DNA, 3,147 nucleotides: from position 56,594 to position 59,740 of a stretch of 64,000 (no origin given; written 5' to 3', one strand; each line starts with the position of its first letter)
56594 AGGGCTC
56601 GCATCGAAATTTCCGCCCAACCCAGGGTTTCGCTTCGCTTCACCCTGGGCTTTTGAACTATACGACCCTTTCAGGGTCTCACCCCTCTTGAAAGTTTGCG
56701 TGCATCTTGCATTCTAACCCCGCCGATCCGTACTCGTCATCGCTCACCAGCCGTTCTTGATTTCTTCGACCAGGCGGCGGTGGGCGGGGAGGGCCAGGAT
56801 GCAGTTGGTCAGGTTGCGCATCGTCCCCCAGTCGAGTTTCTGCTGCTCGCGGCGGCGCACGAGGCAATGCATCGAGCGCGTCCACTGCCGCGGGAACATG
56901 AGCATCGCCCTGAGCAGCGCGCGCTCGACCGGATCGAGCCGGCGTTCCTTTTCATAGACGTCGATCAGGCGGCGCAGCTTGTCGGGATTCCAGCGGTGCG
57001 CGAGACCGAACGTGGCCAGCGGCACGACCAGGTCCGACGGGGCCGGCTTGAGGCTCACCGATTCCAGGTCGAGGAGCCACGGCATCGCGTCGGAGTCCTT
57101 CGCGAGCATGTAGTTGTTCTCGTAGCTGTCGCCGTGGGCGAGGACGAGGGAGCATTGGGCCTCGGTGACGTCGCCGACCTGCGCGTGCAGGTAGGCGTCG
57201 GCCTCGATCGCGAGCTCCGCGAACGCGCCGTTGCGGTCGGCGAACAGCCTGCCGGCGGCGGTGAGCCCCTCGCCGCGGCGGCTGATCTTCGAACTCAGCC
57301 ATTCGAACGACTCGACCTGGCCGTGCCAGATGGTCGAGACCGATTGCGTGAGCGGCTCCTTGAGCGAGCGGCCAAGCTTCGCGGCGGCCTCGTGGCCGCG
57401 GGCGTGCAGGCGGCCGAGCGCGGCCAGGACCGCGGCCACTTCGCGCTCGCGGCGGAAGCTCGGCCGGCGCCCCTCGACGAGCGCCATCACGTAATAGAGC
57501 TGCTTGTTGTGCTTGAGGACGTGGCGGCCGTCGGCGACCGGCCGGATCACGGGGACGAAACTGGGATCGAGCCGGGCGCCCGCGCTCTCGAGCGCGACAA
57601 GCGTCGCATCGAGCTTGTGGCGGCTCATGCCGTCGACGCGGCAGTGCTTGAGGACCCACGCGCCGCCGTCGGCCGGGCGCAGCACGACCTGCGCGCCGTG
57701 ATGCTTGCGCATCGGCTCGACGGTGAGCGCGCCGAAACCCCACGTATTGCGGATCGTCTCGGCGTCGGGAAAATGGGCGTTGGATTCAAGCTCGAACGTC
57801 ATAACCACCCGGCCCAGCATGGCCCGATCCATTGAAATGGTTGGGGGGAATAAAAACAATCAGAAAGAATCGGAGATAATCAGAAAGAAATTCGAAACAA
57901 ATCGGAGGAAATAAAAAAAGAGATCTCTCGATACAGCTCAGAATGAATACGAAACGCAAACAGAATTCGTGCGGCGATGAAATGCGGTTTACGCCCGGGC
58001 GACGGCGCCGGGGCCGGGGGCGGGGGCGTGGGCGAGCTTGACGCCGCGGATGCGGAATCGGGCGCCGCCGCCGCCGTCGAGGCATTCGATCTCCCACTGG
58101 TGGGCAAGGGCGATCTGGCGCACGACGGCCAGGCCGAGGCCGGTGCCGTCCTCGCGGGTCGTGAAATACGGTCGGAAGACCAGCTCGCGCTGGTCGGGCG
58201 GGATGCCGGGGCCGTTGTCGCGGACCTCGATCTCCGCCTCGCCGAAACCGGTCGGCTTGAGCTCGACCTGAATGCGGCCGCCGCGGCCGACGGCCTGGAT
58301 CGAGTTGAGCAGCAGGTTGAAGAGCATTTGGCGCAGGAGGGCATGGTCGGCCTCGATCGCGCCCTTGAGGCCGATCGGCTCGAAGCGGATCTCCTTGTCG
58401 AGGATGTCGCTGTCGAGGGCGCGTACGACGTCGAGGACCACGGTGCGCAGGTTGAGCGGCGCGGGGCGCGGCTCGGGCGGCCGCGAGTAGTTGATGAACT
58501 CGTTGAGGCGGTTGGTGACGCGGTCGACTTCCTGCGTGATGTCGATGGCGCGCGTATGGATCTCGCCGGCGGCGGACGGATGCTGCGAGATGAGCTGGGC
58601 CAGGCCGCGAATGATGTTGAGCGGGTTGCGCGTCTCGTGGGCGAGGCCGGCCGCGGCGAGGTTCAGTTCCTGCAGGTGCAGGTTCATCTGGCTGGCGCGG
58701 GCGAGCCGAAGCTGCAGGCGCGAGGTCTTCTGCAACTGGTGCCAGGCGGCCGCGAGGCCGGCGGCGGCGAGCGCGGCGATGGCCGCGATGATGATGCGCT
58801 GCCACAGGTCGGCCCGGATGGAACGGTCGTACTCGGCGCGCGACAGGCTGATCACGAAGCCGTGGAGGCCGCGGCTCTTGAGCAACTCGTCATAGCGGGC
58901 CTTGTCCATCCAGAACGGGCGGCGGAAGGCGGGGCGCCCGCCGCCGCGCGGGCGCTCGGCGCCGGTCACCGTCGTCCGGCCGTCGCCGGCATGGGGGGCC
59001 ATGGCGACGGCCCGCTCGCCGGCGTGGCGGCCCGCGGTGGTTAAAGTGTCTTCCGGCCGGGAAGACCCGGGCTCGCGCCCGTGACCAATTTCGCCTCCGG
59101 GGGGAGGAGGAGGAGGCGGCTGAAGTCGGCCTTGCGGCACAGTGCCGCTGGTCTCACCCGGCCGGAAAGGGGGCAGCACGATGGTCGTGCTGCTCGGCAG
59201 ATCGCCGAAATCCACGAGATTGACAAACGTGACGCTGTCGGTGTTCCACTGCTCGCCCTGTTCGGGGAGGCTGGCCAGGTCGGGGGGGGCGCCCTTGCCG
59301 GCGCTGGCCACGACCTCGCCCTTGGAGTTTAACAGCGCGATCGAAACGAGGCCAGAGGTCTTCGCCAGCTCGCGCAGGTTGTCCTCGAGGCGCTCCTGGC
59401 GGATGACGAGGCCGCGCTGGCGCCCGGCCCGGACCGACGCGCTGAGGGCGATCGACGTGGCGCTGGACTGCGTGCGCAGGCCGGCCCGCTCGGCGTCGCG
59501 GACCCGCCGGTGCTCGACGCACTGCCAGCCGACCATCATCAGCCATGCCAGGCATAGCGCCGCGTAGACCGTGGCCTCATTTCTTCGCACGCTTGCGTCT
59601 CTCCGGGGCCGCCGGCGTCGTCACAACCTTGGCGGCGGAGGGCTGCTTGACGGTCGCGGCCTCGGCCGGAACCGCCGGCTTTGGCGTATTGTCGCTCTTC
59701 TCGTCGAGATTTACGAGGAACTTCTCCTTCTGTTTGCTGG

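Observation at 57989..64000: PilN/O/P-like genes followed by a secretin split into two genes, with a sensor histidine kinase as the last gene of the operon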

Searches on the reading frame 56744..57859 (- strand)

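Call 3: search_protein_families(library=pfam, proteins=[window:56744-57859:-], max_evalue=0.01)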
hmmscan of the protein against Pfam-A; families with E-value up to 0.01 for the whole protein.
window:56744-57859:- (371 aa): 1 family
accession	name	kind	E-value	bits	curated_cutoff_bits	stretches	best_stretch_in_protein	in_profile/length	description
PF02958.26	EcKL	-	0.00095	19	22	1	138-302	114-281/294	Ecdysteroid kinase-like family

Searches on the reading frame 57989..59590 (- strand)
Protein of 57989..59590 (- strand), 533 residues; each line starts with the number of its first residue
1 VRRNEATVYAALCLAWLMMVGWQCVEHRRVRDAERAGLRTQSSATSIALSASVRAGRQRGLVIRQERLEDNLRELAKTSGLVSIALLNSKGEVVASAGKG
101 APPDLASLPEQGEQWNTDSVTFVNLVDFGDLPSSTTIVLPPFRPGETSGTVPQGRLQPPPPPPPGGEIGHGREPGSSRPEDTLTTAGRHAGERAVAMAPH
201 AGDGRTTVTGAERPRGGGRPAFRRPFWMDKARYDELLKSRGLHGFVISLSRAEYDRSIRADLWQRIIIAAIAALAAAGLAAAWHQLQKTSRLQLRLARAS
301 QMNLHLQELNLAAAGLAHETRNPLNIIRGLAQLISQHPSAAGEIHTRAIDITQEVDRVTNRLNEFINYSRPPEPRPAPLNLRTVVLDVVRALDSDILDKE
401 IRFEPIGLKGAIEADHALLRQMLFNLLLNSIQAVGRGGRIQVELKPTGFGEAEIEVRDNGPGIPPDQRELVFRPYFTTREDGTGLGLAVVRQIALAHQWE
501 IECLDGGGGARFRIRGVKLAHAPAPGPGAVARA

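Call 3: search_protein_families(library=pfam, proteins=[window:57989-59590:-], max_evalue=0.01)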
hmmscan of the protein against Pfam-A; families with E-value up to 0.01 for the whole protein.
window:57989-59590:- (533 aa): 3 families
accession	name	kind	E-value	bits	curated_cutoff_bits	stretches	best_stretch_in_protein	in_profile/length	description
PF02518.31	HATPase_c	-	7.5e-23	81.5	26.4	1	415-515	2-106/111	Histidine kinase-, DNA gyrase B-, and HSP90-like ATPase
PF00512.31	HisKA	-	4.4e-08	33.5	26.9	1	311-370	4-62/66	His Kinase A (phospho-acceptor) domain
PF10090.15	HPTransfase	-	0.0016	18.7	22.9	1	421-467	34-79/123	Histidine phosphotransferase C-terminal domain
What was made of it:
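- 57989..59590 (-): Sensor histidine kinase, 533 aa: TM1, a periplasmic alpha/beta sensor domain with a disordered Pro-rich insert, TM2, HisKA, HATPase_c. Pfam (call 3).
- Checked: 57989-59590 (-): 533 aa, HisKA + HATPase_c (call 3).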

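Call 45: search_protein_families(library=ncbifam, proteins=[window:57989-59590:-], max_evalue=0.001)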
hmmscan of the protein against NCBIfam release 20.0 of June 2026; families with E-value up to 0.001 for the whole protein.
window:57989-59590:- (533 aa): 68 families (the best 25 are shown)
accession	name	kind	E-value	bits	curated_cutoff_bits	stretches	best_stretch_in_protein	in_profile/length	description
NF007688.0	PRK10364.1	equivalog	3e-55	187.8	479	1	249-513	180-446/460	two-component system sensor histidine kinase ZraS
NF008468.0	PRK11360.1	equivalog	1.8e-43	148.9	646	1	288-514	379-604/616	two-component system sensor histidine kinase AtoS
NF010411.0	PRK13837.1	equivalog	1.8e-26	92.4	647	1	264-504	409-660/828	two-component system VirA-like sensor kinase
NF052574.1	HisKinEspCMyxo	equivalog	7.6e-24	83.9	1200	1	279-512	391-631/785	serine histidine kinase EspC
NF053867.1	SprKinKinDBac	equivalog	2.8e-22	78.9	775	1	306-497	283-475/500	sporulation kinase KinD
NF008312.0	PRK11100.1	equivalog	6.6e-21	74.7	356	1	315-503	262-458/477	two-component system sensor histidine kinase CreC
NF046044.1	PnpS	equivalog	1.6e-20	73.5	400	1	316-503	177-375/390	two-component system histidine kinase PnpS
NF008293.1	PRK11073.1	equivalog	5.8e-19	68.5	240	1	311-514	132-343/349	nitrogen regulation protein NR(II)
NF007004.0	PRK09467.1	equivalog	1.2e-18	67.2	415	1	306-503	229-420/440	two-component system sensor histidine kinase EnvZ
TIGR02966.1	phoR_proteo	equivalog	4.2e-18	65.5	334.2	1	314-514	119-331/333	phosphate regulon sensor histidine kinase PhoR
NF007898.0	PRK10604.1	equivalog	1.7e-17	63.7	478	1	311-515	214-420/433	two-component system sensor histidine kinase RstB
TIGR02956.1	TMAO_torS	equivalog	2.3e-17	62.4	676.5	1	314-502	469-665/967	TMAO reductase system sensor histidine kinase/response regulator TorS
NF058527.1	HistKinChvGCaul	equivalog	2.6e-16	59.5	740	1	310-502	307-511/535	two-component sensor histidine kinase ChvG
NF040750.1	tetrathio_HK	equivalog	6.2e-16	58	750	1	292-499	325-534/555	tetrathionate respiration histidine kinase TtrS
NF046020.1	HisKinCckABruc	equivalog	7.9e-16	57.1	1000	1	286-493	459-681/868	cell cycle histidine kinase CckA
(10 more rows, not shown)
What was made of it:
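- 57989..59590 (-): The kinase core is closest to ZraS/AtoS but below their cut-offs (call 45).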

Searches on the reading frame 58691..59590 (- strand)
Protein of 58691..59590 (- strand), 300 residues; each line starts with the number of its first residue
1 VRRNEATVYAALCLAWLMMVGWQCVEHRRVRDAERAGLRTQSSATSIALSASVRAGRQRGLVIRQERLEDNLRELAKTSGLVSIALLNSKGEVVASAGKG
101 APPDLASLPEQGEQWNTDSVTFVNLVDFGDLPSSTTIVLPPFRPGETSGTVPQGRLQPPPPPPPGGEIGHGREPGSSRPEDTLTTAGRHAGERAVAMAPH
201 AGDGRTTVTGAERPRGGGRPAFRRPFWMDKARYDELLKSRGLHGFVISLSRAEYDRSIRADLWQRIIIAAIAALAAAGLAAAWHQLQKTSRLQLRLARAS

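Call 64: find_homologous_proteins(query=window:58691-59590:-, max_evalue=0.00001)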
Query window:58691-59590:- (300 aa): 95 proteins with E <= 0.00001 among 8000 candidates.
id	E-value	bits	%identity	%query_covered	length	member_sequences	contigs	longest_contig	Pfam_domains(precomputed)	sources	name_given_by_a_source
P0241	2.7e-82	295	53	100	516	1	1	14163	PF02518.32,PF00512.32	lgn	-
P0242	4.4e-79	284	55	100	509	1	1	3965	PF02518.32,PF00512.32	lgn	-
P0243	1.1e-47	181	38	98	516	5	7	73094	PF02518.32,PF00512.32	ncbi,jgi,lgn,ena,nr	ncbi:MAG TPA: ATP-binding protein [bacterium]|nr:ATP-binding protein [bacterium] HOL96078.1 ATP-bind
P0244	6.2e-46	175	41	100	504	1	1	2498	PF02518.32,PF00512.32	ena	-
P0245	2.3e-45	173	40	43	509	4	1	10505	PF02518.32,PF00512.32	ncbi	-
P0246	1.2e-43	168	38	98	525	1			PF02518.32,PF00512.32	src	-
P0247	2.7e-43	167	40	98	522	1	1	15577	PF02518.32,PF00512.32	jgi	jgi:signal transduction histidine kinase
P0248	5.6e-43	166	52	64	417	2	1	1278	PF02518.32,PF00512.32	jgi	jgi:signal transduction histidine kinase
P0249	6.0e-43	165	38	98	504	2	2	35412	PF02518.32,PF00512.32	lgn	-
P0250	2.3e-42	164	36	98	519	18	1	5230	PF02518.32,PF00512.32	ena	-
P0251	2.4e-42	163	37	100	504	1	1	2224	PF02518.32,PF00512.32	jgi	jgi:signal transduction histidine kinase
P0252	3.4e-42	163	33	100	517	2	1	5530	PF13581.13,PF02518.32,PF00512.32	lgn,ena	-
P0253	8.2e-42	162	35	100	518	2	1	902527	PF02518.32,PF00512.32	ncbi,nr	ncbi:MAG: hypothetical protein IPM17_06010 [Verrucomicrobia bacterium]|nr:hypothetical protein [Verr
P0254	1.3e-41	161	35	100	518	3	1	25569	PF10090.16,PF02518.32,PF00512.32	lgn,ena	-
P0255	1.9e-41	161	37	98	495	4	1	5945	PF02518.32,PF00512.32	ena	-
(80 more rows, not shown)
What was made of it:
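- The sensor region has 95 homologues, all kinases of the same architecture apart from three short sequences of 192-427 aa that look truncated (call 64).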

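Call 78: predict_structure(alignment_id=A6)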
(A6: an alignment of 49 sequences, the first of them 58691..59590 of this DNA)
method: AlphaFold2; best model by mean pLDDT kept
length: 300 residues; sequences in the alignment: 49
mean_pLDDT: 77.9   pTM: 0.64
mean pLDDT of the five models: 77.9, 77.8, 77.7, 76.6, 76.5
residues with pLDDT >= 90: 143; 70-90: 62; 50-70: 34; < 50: 61
segments of 3 or more residues with pLDDT < 50: 133-136, 148-152, 154-156, 177-220
pLDDT, mean of each block of 10 residues (from residue 1): 88 96 97 96 93 86 89 91 92 91 84 91 87 51 56 55 57 48 44 45 43 44 67 75 90 96 97 96 95 96
secondary structure, 60 per line:
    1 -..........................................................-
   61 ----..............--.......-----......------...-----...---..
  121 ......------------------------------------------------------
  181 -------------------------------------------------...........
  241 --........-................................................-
elements in order: H2-59 H65-78 E81-87 E93-98 E113-115 E119-126 H230-240 E243-250 H252-299
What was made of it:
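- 57989..59590 (-): AF2 of aa 1-300 (call 78).
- On PilS/PilR: The AF2 model and the sequence show two transmembrane helices flanking a periplasmic region of about 225 aa (call 78).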

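Call 80: fold_search(model_id=the predicted structure, library=pdb)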
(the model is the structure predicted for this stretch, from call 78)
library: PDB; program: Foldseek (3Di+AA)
matches with E <= 10: 118; with E <= 0.001: 0
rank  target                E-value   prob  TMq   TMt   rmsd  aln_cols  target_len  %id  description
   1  5is1                  8.0e-02  0.51  0.19  0.34  10.3       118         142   13  Crystal structure of the extracellular domain of sensor histidine kinase YycG from Staphylococcus aureus at 2.0 Angstrom (released 2016-07-20)
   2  6izw_B                1.2e-01  0.85  0.17  0.31   3.7        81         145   11  Myxococcus xanthus MglA bound to GTP-gamma-S and MglB (released 2019-10-16)
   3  6hjm_J                1.6e-01  0.80  0.16  0.35   4.6        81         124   15  Myxococcus xanthus MglB (released 2019-12-04)
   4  6hjm_H                1.8e-01  0.82  0.17  0.38   3.6        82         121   11  Myxococcus xanthus MglB (released 2019-12-04)
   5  6hjm_E                1.8e-01  0.75  0.15  0.34   4.6        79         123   15  Myxococcus xanthus MglB (released 2019-12-04)
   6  4jgo_A                1.8e-01  0.47  0.22  0.30   7.0       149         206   13  The crystal structure of sporulation kinase d sensor domain from Bacillus subtilis subsp. (released 2013-05-15)
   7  4ywz_A                1.8e-01  0.41  0.21  0.36   9.6       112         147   12  Crystal structure of the extracellular receptor domain of the essential sensor kinase WalK from Staphylococcus aureus (released 2016-03-30)
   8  6hjm_Q                2.0e-01  0.54  0.16  0.36  12.3        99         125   16  Myxococcus xanthus MglB (released 2019-12-04)
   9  9a5d_A                2.2e-01  0.89  0.42  0.23   6.8       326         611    8  Integrative model of WALK-YYCH by crosslinking MS and deep learning (released 2024-09-18)
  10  6hjm_B                2.3e-01  0.72  0.16  0.35   4.6        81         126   15  Myxococcus xanthus MglB (released 2019-12-04)
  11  3e4p_B                2.4e-01  0.77  0.24  0.28   5.6       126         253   14  Crystal structure of malonate occupied DctB (released 2008-10-21)
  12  6hjm_P                2.4e-01  0.75  0.17  0.34   3.6        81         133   11  Myxococcus xanthus MglB (released 2019-12-04)
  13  6hjm_K                2.4e-01  0.63  0.15  0.34   4.6        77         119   16  Myxococcus xanthus MglB (released 2019-12-04)
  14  2zbb_A                2.6e-01  0.75  0.22  0.26   5.2       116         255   16  P43 crystal of DctBp (released 2008-11-18)
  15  6hjm_F                2.6e-01  0.60  0.18  0.39  11.7       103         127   13  Myxococcus xanthus MglB (released 2019-12-04)
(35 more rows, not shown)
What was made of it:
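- Its weak best structural neighbours are ligand-binding extracytoplasmic PDC domains of WalK, KinD and DctB (call 80).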

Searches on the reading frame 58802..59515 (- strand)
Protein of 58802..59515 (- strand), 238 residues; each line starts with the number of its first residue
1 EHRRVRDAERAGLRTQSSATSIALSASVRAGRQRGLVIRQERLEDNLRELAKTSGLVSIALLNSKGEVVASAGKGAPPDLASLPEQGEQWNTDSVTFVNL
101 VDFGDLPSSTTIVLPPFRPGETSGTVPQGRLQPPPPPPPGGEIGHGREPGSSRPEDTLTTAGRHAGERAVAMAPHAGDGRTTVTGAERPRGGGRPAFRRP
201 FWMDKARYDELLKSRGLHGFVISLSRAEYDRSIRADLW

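Call 51: search_solved_structures(query=A4, max_evalue=10, show_alignments=1)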
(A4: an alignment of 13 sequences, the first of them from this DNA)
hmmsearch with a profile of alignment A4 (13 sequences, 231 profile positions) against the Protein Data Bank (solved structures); distinct sequences matched with E-value up to 10: 1.
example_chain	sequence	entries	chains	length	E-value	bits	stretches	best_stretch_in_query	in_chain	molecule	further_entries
3swj_A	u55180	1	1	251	0.66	13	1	19-120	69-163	Putative uncharacterized protein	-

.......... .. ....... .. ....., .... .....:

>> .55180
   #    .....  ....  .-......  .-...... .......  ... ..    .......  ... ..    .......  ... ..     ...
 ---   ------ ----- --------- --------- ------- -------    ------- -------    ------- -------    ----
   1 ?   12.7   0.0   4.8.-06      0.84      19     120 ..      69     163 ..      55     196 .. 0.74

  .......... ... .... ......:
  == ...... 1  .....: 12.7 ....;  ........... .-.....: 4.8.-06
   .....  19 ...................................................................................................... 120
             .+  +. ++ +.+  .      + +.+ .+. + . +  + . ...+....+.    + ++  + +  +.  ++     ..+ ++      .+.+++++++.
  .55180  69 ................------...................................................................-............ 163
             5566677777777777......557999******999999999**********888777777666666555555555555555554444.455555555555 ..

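Call 52: search_protein_families(library=pfam, alignment_id=A4, max_evalue=1)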
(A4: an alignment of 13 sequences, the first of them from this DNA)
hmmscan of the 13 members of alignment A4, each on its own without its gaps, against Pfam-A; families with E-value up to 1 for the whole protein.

A. member 1, seq(238 aa): 0 families

B. families by the number of members that match (of 13 scanned): 3 families
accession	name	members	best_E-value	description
PF22602.2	NXF_NTF2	1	0.052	Nuclear RNA export factor, NTF2 domain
PF02743.24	dCache_1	1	0.16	Cache domain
PF03711.20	OKR_DC_1_C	1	0.17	Orn/Lys/Arg decarboxylase, C-terminal domain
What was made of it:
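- Closest known: Sigma-54 two-component or stress systems tied to related machines: PilS-PilR. Different: The kinase has two transmembrane helices and a periplasmic domain of its own kind, unlike the polytopic PilS (calls 51, 52, 78, 80).
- Tried and rejected: The profile against PDB, Pfam and Foldseek gave nothing significant (calls 51, 52, 80).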
